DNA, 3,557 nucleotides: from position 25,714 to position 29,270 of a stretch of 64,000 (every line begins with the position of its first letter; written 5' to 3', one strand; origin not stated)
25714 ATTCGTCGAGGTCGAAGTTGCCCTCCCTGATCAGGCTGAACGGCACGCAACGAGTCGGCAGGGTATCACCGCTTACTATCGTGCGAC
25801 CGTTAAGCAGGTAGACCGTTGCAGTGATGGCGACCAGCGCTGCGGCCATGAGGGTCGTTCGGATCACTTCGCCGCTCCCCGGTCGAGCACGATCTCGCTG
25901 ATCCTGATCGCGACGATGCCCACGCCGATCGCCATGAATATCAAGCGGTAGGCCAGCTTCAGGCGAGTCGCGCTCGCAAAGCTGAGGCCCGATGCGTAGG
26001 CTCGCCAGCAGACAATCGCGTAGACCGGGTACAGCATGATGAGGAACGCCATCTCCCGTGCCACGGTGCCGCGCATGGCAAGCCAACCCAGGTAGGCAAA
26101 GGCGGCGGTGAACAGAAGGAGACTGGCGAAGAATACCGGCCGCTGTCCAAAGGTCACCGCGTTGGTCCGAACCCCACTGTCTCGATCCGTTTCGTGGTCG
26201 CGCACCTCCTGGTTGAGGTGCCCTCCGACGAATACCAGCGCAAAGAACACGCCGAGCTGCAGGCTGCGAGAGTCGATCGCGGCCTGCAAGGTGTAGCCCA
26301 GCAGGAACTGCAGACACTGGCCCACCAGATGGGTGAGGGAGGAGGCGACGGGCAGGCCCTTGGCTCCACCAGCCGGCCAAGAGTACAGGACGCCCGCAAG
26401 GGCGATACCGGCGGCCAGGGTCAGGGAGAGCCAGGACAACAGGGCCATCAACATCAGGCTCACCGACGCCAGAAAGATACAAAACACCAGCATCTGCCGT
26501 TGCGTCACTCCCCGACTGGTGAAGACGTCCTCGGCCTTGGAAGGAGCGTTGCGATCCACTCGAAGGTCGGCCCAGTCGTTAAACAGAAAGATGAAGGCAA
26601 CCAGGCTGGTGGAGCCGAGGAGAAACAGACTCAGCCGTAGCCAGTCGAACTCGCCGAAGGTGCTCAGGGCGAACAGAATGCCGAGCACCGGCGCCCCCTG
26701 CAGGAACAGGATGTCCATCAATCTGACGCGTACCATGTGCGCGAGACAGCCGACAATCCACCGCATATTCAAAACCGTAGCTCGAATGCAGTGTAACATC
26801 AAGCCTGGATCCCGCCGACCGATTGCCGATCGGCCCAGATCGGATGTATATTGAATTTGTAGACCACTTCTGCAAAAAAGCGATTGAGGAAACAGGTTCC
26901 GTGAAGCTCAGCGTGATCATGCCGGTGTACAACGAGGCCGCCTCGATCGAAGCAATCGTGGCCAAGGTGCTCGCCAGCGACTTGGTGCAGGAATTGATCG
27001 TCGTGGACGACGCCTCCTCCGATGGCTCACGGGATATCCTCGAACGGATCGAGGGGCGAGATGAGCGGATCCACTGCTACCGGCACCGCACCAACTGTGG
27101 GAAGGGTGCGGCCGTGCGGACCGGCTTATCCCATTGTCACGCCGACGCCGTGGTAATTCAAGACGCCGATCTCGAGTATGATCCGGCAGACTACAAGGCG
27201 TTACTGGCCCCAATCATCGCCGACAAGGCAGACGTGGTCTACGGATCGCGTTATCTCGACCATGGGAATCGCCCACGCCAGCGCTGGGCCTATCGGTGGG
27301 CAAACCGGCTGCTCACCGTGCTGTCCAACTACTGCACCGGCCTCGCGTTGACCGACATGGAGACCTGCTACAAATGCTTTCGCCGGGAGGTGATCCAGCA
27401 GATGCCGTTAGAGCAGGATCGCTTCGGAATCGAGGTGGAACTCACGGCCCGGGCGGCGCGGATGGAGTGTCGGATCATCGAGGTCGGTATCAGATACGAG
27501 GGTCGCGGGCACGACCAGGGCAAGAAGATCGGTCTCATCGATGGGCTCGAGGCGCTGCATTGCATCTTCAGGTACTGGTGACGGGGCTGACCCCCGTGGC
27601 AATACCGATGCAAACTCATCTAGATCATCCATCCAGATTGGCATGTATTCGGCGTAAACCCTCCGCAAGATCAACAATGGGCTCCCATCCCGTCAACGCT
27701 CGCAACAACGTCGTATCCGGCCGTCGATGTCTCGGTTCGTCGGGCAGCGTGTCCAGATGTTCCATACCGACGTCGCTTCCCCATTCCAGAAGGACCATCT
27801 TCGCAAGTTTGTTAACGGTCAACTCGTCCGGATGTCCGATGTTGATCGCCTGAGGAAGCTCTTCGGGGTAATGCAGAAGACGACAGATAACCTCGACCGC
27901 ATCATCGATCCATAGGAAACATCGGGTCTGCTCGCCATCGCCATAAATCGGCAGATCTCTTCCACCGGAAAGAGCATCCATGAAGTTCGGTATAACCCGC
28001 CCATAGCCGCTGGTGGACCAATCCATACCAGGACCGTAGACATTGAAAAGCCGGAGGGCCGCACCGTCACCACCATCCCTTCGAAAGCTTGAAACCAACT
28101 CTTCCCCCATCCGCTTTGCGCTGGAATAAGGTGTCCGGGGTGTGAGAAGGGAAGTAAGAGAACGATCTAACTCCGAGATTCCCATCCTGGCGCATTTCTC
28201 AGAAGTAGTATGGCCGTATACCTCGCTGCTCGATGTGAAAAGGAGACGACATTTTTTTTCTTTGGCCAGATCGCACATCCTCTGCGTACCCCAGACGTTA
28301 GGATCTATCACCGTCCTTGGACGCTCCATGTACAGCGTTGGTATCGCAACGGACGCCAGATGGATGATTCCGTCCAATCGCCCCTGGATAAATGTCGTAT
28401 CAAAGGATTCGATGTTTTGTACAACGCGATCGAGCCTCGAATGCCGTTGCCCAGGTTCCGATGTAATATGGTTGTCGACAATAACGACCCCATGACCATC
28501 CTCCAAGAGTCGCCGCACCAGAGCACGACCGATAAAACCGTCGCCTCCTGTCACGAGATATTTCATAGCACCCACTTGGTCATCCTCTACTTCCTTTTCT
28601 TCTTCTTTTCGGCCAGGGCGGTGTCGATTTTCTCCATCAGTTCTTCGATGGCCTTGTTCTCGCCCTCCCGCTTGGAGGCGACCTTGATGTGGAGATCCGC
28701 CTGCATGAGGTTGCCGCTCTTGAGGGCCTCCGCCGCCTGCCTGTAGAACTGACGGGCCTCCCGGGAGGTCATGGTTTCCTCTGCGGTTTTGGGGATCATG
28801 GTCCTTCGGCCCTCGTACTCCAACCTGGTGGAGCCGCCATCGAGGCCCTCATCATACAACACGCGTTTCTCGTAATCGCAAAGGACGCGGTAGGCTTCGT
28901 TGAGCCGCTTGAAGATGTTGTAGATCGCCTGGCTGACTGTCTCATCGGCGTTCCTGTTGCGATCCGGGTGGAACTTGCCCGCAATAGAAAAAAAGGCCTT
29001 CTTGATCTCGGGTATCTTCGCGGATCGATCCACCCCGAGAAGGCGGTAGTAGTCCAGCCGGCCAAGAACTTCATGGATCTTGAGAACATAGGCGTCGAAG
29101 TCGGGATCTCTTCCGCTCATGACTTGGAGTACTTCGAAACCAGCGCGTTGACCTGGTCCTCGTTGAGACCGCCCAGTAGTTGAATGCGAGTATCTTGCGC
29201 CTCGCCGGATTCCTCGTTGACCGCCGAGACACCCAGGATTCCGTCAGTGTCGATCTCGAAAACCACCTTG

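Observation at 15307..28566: Undescribed radical-SAM-rich envelope lipid/glycan modification cluster inserted after uvrC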

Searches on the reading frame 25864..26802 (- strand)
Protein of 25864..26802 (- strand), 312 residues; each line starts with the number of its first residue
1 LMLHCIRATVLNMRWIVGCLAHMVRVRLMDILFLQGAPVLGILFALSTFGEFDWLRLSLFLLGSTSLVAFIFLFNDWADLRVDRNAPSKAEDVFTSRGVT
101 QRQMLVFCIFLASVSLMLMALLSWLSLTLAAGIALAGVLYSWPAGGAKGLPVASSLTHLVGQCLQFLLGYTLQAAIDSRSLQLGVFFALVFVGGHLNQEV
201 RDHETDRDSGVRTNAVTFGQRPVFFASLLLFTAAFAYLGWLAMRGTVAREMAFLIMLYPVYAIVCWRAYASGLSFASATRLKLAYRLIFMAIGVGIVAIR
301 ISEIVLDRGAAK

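Call 4: search_protein_families(library=pfam, proteins=[window:25864-26802:-], max_evalue=0.01)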
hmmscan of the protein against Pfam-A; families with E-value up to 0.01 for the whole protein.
window:25864-26802:- (312 aa): 1 family
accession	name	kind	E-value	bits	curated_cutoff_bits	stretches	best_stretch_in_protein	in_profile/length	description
PF01040.23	UbiA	-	8e-25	88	34.2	1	38-262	4-227/250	UbiA prenyltransferase family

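Call 5: search_protein_families(library=ncbifam, proteins=[window:25864-26802:-], max_evalue=0.01)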
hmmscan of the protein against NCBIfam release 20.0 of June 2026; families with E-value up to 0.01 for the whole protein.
window:25864-26802:- (312 aa): 20 families
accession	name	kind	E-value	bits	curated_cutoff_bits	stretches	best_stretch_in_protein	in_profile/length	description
NF009516.0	PRK12875.1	equivalog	1.2e-16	60.7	205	1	20-264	20-255/292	prenyltransferase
NF009523.0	PRK12884.1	equivalog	3.5e-12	46.1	269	1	67-299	49-273/279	prenyltransferase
TIGR01475.1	ubiA_other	subfamily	8.7e-07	28.7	180.8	1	40-259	23-242/282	UbiA-like polyprenyltransferase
TIGR01474.1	ubiA_proteo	equivalog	1e-06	28.5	275.45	1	43-254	28-239/282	4-hydroxybenzoate octaprenyltransferase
NF035940.1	prenyl_rel_EboC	equivalog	1.5e-06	27.8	250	1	51-192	35-170/292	UbiA-like protein EboC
NF009525.0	PRK12887.1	equivalog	1.7e-06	27.6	226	1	69-268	68-273/310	homogentisate phytyltransferase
NF009522.0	PRK12883.1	equivalog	5.7e-06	26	353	1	39-270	23-242/279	geranylgeranylglycerol-phosphate geranylgeranyltransferase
NF009526.0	PRK12888.1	equivalog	1.2e-05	24.9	364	1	49-266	46-258/301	4-hydroxybenzoate octaprenyltransferase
TIGR01473.1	cyoE_ctaB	equivalog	1.9e-05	24.6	210.3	1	23-142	6-124/281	heme o synthase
NF004617.0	PRK05951.1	equivalog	2e-05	23.9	239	1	50-297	45-294/306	prenyltransferase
NF006088.0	PRK08238.1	equivalog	4.7e-05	22.2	351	1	66-142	237-314/482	UbiA family prenyltransferase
NF009058.0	PRK12392.1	subfamily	0.00012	21.3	494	1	57-258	54-262/333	bacteriochlorophyll c synthase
NF041584.1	MqnP_SCO4491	exception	0.00015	21.5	420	1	50-302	35-280/285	menaquinone biosynthesis prenyltransferase MqnP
NF004751.0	PRK06080.1-3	equivalog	0.00021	21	264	1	50-260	40-256/296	1,4-dihydroxy-2-naphthoate polyprenyltransferase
NF009926.0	PRK13387.1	equivalog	0.00023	20.4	316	1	39-142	23-132/317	1,4-dihydroxy-2-naphthoate polyprenyltransferase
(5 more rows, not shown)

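Call 31: search_solved_structures(query=window:25864-26766:-, max_evalue=1)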
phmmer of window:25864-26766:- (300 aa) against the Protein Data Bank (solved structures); distinct sequences matched with E-value up to 1: 3.
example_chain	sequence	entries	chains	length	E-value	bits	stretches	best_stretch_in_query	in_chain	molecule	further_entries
3pko_A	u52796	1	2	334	0.18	14.6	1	159-224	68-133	Geranylgeranyl pyrophosphate synthase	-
3n3d_A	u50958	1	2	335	0.18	14.6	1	159-224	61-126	Geranylgeranyl pyrophosphate synthase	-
7v6j_A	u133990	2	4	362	0.36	13.7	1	90-160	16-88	LcCOMT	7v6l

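Call 74: search_solved_structures(query=A4, max_evalue=10)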
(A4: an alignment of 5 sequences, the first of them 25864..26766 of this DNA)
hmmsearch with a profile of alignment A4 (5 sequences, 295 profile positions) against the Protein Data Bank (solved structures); distinct sequences matched with E-value up to 10: 14.
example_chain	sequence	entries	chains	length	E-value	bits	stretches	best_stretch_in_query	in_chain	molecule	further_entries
4tq3_A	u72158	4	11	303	1.2e-12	50.8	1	41-260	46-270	Prenyltransferase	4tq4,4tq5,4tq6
6m31_A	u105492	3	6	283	3.5e-07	32.9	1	5-276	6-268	Digeranylgeranylglyceryl phosphate synthase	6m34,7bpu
8j8j_D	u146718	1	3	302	0.0001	24.8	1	36-183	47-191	Decaprenyl-phosphate phosphoribosyltransferase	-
4od4_A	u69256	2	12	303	0.0045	19.4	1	14-227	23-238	4-hydroxybenzoate octaprenyltransferase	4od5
8djk_B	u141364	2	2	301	0.012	18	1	58-242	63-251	UbiA prenyltransferase domain-containing protein 1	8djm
5ze6_A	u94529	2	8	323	0.054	15.9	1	168-233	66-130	Octaprenyl diphosphate synthase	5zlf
3wjk_A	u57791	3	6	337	0.057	15.8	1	168-233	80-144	Octaprenyl diphosphate synthase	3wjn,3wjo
3kra_A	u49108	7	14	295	0.46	12.8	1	192-228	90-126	Geranyl diphosphate synthase large subunit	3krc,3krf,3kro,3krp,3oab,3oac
2for_A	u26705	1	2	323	0.57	12.5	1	192-227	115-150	Geranyltranstransferase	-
1rqj_A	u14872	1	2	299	0.58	12.5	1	192-227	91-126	Geranyltranstransferase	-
1rqi_A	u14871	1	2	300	0.58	12.5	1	192-227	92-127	Geranyltranstransferase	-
9k9b_A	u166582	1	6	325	0.91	11.8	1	176-235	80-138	Solanesyl diphosphate synthase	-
5e8l_A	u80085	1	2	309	1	11.6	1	192-235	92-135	Heterodimeric geranylgeranyl pyrophosphate synthase large subunit 1, chloroplastic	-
2mt4_A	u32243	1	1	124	2.1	10.6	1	44-88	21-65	Transcription termination/antitermination protein NusA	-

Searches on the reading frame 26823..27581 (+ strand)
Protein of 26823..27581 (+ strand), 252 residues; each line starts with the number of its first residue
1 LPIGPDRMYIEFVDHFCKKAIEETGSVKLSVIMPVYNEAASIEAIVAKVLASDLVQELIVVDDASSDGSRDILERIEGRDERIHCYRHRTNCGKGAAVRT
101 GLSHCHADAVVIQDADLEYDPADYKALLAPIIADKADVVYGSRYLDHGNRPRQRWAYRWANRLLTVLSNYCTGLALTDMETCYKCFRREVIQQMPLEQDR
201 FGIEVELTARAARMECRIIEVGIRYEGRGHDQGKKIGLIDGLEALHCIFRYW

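Call 4: search_protein_families(library=pfam, proteins=[window:26823-27581:+], max_evalue=0.01)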
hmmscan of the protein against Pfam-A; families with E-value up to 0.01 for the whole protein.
window:26823-27581:+ (252 aa): 4 families
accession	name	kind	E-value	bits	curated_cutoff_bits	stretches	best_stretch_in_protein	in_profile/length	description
PF00535.33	Glycos_transf_2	-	1e-34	120.4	23.3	1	30-192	1-165/168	Glycosyl transferase family 2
PF13641.12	Glyco_tranf_2_3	-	3e-08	34.4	27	1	29-194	3-174/230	Glycosyltransferase like family 2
PF10111.15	Glyco_tranf_2_2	-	2.1e-06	27.9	27.3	1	30-125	1-100/276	Glycosyltransferase like family 2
PF13704.12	Glyco_tranf_2_4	-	0.00035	21.5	27.5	1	37-116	2-81/98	Glycosyl transferase family 2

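Call 5: search_protein_families(library=ncbifam, proteins=[window:26823-27581:+], max_evalue=0.01)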
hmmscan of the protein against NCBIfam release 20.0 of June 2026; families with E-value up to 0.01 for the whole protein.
window:26823-27581:+ (252 aa): 25 families
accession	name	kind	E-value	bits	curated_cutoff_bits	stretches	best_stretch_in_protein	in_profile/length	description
TIGR04182.1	glyco_TIGR04182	equivalog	1.1e-31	110.3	325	1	29-250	2-216/293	S-layer glycoprotein N-glycosyltransferase AglJ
NF058614.1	PPMAGASynPpgS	equivalog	6.6e-20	71.5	370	1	31-242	4-213/226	polyprenyl-phospho-N-acetylgalactosaminyl synthase PpgS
NF007986.1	PRK10714.1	equivalog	1.5e-18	66.9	529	1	28-228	7-203/316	undecaprenyl-phosphate 4-deoxy-4-formamido-L-arabinose transferase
NF047588.1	GlcsyltransPgfSStrep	equivalog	3e-16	59.5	500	1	28-194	2-167/308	glycosyltransferase PgfS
NF041391.1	DPhHxTase_Halo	equivalog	1.7e-15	56.6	375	1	33-229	1-187/213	dolichyl-phosphate hexose transferase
TIGR03937.1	PgaC_IcaA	equivalog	8.8e-15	54.6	422.3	1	20-124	38-143/407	poly-beta-1,6-N-acetyl-D-glucosamine synthase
NF047683.1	TeichurnBiosyTuaG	equivalog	1.9e-14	53.9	400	1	28-121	7-101/252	teichuronic acid biosynthesis protein TuaG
NF007482.0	PRK10073.1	equivalog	7e-14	51.6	423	1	26-139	5-118/334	glycosyltransferase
NF041875.1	EPS_EpsD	equivalog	4.6e-11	42.7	370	1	29-188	1-164/325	exopolysaccharide biosynthesis glycosyltransferase EpsD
TIGR04283.1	glyco_like_mftF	equivalog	5e-11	42.6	182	1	29-141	1-105/221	TIGR04283 family arsenosugar biosynthesis glycosyltransferase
NF010496.0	PRK13915.1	equivalog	5.7e-11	42.1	262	1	21-135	25-146/307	glucosyl-3-phosphoglycerate synthase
TIGR03965.1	mycofact_glyco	equivalog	1.7e-10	40.3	280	1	26-133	73-181/467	mycofactocin biosynthesis glycosyltransferase MftF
NF045692.1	OglycostaseCruG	equivalog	2.1e-08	33.5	600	1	28-139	42-160/386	2'-O-glycosyltransferase CruG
NF053739.1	GlytfEpsEBac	equivalog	2.1e-07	30.2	450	1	28-116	2-92/265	glycosyltransferase EpsE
NF050050.1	ProtGlycPglI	equivalog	3.5e-07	29.9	500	1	28-119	3-96/306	GalNAc(5)-diNAcBac-PP-undecaprenol beta-1,3-glucosyltransferase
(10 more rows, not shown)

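Call 75: search_solved_structures(query=window:26844-27581:+, max_evalue=1e-8)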
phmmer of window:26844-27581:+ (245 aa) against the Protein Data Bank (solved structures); distinct sequences matched with E-value up to 1e-8: 7.
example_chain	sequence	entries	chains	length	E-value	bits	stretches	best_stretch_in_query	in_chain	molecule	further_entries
9hwj_A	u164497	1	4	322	4.9e-15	59.1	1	21-194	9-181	Undecaprenyl-phosphate 4-deoxy-4-formamido-L-arabinose transferase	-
9bhc_C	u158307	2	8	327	8.4e-15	58.4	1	21-192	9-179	Undecaprenyl-phosphate 4-deoxy-4-formamido-L-arabinose transferase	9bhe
8vxh_A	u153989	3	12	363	9.7e-15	58.2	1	20-191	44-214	Undecaprenyl-phosphate 4-deoxy-4-formamido-L-arabinose transferase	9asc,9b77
5mlz_A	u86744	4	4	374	5.1e-13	52.5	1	19-228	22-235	Dolichol monophosphate mannose synthase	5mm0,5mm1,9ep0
5eke_A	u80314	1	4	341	8.2e-09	38.7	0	16-183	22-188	Uncharacterized glycosyltransferase sll0501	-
5ekp_C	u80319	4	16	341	8.3e-09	38.7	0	16-183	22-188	Uncharacterized glycosyltransferase sll0501 | Glycosyltransferase sll0501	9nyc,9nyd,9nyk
9nye_A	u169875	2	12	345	8.5e-09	38.7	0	16-183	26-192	Glycosyltransferase sll0501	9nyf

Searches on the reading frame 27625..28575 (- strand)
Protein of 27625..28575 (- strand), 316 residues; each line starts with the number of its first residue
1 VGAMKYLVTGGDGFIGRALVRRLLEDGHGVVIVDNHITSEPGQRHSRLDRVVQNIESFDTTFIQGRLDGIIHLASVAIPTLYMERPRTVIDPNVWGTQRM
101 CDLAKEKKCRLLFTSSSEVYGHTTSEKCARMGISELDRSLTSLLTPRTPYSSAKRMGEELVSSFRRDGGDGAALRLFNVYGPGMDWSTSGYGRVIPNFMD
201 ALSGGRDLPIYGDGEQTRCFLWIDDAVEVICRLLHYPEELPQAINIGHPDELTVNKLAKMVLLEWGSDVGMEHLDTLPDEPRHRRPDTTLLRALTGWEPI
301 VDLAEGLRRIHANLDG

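Call 4: search_protein_families(library=pfam, proteins=[window:27625-28575:-], max_evalue=0.01)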
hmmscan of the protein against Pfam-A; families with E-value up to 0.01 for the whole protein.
window:27625-28575:- (316 aa): 8 families
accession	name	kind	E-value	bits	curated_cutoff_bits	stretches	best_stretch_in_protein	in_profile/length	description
PF01370.27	Epimerase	-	6.6e-49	166.9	20.9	1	7-247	2-240/240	NAD dependent epimerase/dehydratase family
PF16363.11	GDP_Man_Dehyd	-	1.6e-36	126.9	27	1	7-309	1-331/332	GDP-mannose 4,6 dehydratase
PF01073.25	3Beta_HSD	-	1.3e-14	54.3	22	1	7-193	1-195/280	3-beta hydroxysteroid dehydrogenase/isomerase family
PF07993.18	NAD_binding_4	-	1.5e-12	47.7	20.1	1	61-186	83-210/258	Male sterility protein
PF02719.21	Polysacc_synt_2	-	2e-07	30.9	20.2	1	7-110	2-121/293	Polysaccharide biosynthesis protein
PF04321.23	RmlD_sub_bind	-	6.7e-07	29.1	27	1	4-182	1-154/287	RmlD substrate binding domain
PF08659.16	KR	-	3.4e-06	27.5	22.6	0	6-33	3-30/180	KR domain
PF00106.31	adh_short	-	0.0022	17.9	26.6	0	7-36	4-33/195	short chain dehydrogenase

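Call 33: search_solved_structures(query=window:27625-28566:-, max_evalue=1e-20)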
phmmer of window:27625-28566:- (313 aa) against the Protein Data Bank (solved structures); distinct sequences matched with E-value up to 1e-20: 11.
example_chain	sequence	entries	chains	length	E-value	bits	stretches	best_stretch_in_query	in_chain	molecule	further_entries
4gll_A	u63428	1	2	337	4.8e-45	157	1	2-306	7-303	UDP-glucuronic acid decarboxylase 1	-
2b69_A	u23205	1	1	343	5.1e-45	156.9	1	2-306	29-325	UDP-glucuronate decarboxylase 1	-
4m55_A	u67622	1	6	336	2.4e-44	154.7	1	2-306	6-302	UDP-glucuronic acid decarboxylase 1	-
4lk3_A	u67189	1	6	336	3.3e-44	154.3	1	2-306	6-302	UDP-glucuronic acid decarboxylase 1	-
6wjb_A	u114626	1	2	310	6.2e-32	113.9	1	3-310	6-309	NAD-dependent epimerase/dehydratase family protein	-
6wj9_A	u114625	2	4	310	5.8e-31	110.7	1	3-310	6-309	NAD-dependent epimerase/dehydratase family protein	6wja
6dnt_A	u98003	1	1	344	5.4e-28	101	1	4-291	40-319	NAD-dependent epimerase/dehydratase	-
4zrm_A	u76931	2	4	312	1.5e-26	96.2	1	1-305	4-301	UDP-glucose 4-epimerase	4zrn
6bwl_A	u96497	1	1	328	1.6e-25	92.8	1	1-305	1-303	Pal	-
8vr2_A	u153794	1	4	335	2e-25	92.6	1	2-307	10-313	NAD-dependent epimerase/dehydratase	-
7ys8_A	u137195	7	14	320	6.3e-25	90.9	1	1-307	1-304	UDP-glucose 4-epimerase | UDP-glucose 4-epimerase along with EC 5.1.3.2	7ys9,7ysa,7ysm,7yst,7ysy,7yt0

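Call 54: search_protein_families(library=ncbifam, proteins=[window:27625-28566:-], max_evalue=1e-10)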
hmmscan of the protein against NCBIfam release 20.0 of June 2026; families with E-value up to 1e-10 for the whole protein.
window:27625-28566:- (313 aa): 15 families
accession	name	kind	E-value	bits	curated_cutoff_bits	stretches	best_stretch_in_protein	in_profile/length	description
TIGR01181.1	dTDP_gluc_dehyt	equivalog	1.5e-28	99.9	365.1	1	2-306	1-306/321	dTDP-glucose 4,6-dehydratase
TIGR04180.1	EDH_00030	hypoth_equivalog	1.8e-24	86.4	475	1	4-296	2-294/297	NAD-dependent 4,6-dehydratase LegB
TIGR02197.1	heptose_epim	equivalog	1.5e-21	76.9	274.6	1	4-306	2-308/316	ADP-glyceromanno-heptose 6-epimerase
NF008872.0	PRK11908.1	equivalog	7.4e-21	74.6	294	1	2-259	3-268/349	bifunctional UDP-4-keto-pentose/UDP-xylose synthase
TIGR01179.1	galE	equivalog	3e-20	72.3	262.3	1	3-296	2-309/332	UDP-glucose 4-epimerase GalE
NF005998.1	PRK08125.1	equivalog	3.9e-19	68.5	777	1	2-261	317-584/649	bifunctional UDP-4-amino-4-deoxy-L-arabinose formyltransferase/UDP-glucuronic acid oxidase ArnA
NF047922.1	GDPFucSynFcl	equivalog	1.3e-17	64.2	500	1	4-308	6-298/308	GDP-L-fucose synthase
NF007490.0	PRK10084.1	subfamily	1.7e-15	56.9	649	1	1-232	1-248/361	dTDP-glucose 4,6-dehydratase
NF007582.0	PRK10217.1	equivalog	5.8e-14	51.9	698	1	2-231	3-240/355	dTDP-glucose 4,6-dehydratase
NF043036.1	ErythonDh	equivalog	1.3e-12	47.5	325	1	1-175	1-178/321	D-erythronate dehydrogenase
NF007956.0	PRK10675.1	subfamily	3.3e-12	46.2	394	1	1-178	1-182/338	UDP-glucose 4-epimerase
TIGR01777.1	yfcH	hypoth_equivalog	1.9e-11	44.1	207.35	0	4-124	2-123/292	TIGR01777 family oxidoreductase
NF042422.1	oxyalk_red_OleD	equivalog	2e-11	43.9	580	0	1-225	1-209/329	2-alkyl-3-oxoalkanoate reductase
TIGR03466.1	HpnA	hypoth_equivalog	2.9e-11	42.9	367.65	1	1-163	1-157/327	hopanoid-associated sugar epimerase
NF041015.1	UDPsulfquin_syn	equivalog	3.9e-11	42.6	575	0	188-270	235-317/384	UDP-sulfoquinovose synthase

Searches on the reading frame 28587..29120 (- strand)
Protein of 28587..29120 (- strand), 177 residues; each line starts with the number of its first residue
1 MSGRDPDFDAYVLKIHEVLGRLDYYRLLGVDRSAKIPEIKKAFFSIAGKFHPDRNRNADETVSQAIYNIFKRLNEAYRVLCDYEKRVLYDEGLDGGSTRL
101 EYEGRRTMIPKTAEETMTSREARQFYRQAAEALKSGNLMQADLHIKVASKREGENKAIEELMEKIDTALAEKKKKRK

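Call 4: search_protein_families(library=pfam, proteins=[window:28587-29120:-], max_evalue=0.01)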
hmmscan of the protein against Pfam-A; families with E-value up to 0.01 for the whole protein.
window:28587-29120:- (177 aa): 1 family
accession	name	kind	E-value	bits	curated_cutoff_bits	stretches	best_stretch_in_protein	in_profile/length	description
PF00226.36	DnaJ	-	4.1e-17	62.5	27.8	1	23-90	1-63/63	DnaJ domain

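Call 54: search_protein_families(library=ncbifam, proteins=[window:28587-29120:-], max_evalue=1e-10)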
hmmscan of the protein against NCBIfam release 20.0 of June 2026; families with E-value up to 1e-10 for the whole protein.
window:28587-29120:- (177 aa): 9 families
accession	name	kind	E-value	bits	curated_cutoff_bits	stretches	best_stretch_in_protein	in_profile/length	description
TIGR02349.1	DnaJ_bact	equivalog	1.7e-18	67.1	377.2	1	23-159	1-139/354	molecular chaperone DnaJ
NF037946.1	terminal_TopJ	equivalog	2.1e-17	63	300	1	23-91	6-68/810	terminal organelle assembly protein TopJ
NF008035.0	PRK10767.1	subfamily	1.5e-16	60.4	338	1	22-95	4-73/374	molecular chaperone DnaJ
NF010885.0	PRK14292.1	equivalog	2.3e-16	59.7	585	1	22-91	2-65/371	chaperone protein DnaJ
TIGR03835.1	termin_org_DnaJ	equivalog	2.5e-15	55.9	512.25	1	23-95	3-70/871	terminal organelle assembly protein TopJ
NF010892.0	PRK14299.1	equivalog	8.3e-15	54.8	392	1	22-91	4-67/291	chaperone protein DnaJ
NF010874.0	PRK14281.1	equivalog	5.2e-14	52.2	619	1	23-91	4-67/397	chaperone protein DnaJ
NF010894.0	PRK14301.1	equivalog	4.2e-13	49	548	1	22-91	4-68/373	chaperone protein DnaJ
NF010871.0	PRK14278.1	equivalog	1.5e-12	47.1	502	1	23-94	4-69/378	molecular chaperone DnaJ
